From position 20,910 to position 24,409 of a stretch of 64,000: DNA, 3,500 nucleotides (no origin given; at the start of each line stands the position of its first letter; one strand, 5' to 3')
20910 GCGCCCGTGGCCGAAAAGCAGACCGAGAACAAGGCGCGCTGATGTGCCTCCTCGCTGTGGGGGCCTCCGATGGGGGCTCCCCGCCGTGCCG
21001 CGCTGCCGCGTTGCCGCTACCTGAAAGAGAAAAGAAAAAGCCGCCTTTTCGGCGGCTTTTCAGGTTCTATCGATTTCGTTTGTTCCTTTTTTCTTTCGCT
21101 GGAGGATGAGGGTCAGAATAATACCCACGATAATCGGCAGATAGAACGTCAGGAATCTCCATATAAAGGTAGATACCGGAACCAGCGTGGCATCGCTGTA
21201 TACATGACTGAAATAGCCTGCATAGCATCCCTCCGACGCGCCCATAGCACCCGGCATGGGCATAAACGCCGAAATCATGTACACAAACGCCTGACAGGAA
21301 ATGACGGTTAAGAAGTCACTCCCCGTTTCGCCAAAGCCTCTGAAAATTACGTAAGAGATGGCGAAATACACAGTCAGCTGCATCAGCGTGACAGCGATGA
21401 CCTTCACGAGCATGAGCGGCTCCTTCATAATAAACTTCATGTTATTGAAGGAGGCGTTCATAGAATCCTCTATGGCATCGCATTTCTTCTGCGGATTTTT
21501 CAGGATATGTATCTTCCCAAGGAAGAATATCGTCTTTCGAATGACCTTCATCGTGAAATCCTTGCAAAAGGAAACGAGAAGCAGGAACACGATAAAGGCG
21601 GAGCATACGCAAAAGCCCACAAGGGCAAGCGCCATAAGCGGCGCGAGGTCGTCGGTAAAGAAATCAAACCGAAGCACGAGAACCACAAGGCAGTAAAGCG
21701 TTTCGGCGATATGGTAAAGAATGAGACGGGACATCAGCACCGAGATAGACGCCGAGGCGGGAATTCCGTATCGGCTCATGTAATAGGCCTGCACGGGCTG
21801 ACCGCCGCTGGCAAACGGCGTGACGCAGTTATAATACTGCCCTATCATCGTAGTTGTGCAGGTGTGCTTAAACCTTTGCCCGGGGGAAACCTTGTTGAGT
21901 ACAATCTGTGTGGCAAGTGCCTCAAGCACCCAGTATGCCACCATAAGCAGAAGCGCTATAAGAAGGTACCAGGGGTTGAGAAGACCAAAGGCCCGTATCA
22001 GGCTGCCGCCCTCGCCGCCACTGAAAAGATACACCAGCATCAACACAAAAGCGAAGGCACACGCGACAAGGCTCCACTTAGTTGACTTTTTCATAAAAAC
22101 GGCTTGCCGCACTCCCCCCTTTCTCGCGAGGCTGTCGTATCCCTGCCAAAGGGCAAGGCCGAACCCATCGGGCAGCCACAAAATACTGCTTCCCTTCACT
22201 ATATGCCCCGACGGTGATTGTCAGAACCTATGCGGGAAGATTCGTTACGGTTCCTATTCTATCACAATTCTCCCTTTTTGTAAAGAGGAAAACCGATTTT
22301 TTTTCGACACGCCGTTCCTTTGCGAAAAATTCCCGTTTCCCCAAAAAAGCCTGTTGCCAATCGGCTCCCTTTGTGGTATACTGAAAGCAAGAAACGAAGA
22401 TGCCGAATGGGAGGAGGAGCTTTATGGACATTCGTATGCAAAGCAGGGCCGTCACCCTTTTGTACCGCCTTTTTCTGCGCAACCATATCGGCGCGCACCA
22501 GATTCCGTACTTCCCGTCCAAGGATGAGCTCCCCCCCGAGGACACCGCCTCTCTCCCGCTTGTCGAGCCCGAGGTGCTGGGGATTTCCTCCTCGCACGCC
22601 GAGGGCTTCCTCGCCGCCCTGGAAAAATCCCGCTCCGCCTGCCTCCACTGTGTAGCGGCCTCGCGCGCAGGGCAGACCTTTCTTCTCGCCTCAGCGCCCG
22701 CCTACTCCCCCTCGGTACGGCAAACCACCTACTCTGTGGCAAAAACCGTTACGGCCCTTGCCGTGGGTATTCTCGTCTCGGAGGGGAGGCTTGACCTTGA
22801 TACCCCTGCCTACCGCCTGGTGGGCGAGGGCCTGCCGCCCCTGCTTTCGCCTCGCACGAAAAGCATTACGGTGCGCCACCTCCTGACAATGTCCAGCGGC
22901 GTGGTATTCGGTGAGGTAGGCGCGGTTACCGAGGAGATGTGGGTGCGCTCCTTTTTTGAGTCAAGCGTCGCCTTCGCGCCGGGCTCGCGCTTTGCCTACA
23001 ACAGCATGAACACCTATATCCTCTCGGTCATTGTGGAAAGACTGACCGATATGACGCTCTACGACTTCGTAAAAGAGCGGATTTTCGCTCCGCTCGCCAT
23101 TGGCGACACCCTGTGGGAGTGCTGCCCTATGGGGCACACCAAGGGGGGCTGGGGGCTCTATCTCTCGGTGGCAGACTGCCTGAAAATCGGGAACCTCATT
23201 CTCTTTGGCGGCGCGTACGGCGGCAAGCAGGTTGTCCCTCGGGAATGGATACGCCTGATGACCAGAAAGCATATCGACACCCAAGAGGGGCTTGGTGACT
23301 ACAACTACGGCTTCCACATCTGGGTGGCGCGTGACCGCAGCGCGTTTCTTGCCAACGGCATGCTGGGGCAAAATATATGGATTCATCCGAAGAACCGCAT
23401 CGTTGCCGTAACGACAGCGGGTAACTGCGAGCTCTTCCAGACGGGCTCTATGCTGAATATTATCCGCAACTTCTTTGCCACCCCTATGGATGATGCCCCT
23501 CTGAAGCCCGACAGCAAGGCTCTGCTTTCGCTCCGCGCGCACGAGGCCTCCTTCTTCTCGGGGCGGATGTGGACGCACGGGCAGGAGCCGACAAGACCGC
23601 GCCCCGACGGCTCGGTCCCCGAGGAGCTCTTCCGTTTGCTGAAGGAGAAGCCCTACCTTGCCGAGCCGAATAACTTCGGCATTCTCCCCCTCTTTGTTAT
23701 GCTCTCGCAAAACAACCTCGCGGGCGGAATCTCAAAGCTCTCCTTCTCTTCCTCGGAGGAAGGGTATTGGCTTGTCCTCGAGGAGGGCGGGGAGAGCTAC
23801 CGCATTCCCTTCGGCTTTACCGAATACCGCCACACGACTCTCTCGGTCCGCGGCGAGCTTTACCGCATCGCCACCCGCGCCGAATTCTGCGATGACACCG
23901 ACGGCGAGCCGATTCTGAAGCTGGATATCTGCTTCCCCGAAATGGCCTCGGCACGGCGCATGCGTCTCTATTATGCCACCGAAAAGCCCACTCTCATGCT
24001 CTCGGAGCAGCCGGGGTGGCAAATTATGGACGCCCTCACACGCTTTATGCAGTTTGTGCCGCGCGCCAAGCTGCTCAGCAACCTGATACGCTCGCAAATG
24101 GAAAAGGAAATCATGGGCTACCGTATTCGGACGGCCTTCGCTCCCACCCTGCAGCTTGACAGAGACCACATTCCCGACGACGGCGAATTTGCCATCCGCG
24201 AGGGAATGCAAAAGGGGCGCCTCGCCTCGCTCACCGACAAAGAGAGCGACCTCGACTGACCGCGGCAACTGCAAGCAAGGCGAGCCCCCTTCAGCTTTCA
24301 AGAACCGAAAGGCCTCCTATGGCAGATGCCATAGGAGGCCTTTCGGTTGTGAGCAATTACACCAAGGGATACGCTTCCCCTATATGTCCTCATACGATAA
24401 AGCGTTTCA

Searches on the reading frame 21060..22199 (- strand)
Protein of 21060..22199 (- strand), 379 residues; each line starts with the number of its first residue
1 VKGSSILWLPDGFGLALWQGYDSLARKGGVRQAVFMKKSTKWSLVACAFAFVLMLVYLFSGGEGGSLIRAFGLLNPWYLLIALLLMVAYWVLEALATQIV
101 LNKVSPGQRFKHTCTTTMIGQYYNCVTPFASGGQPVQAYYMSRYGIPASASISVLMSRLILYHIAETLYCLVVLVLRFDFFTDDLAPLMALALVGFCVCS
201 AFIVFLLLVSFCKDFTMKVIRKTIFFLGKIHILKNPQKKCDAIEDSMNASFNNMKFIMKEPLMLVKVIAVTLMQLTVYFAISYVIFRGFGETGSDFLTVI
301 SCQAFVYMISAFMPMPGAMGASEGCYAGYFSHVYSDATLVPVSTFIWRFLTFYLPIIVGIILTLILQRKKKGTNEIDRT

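Call 69: search_protein_families(library=pfam, proteins=[window:21060-22199:-], max_evalue=0.001)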
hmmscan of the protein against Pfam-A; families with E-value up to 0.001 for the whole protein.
window:21060-22199:- (379 aa): 1 family
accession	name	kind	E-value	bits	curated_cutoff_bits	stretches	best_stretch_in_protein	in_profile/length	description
PF03706.18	LPG_synthase_TM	-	3.8e-43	148.5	33.4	1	45-359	3-302/302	Lysylphosphatidylglycerol synthase TM region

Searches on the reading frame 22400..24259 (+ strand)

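Call 69: search_protein_families(library=pfam, proteins=[window:22400-24259:+], max_evalue=0.001)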
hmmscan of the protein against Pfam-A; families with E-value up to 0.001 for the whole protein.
window:22400-24259:+ (619 aa): 1 family
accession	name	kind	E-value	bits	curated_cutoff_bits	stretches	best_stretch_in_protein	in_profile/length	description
PF00144.29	Beta-lactamase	-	1.3e-29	103.9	27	1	85-338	19-306/329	Beta-lactamase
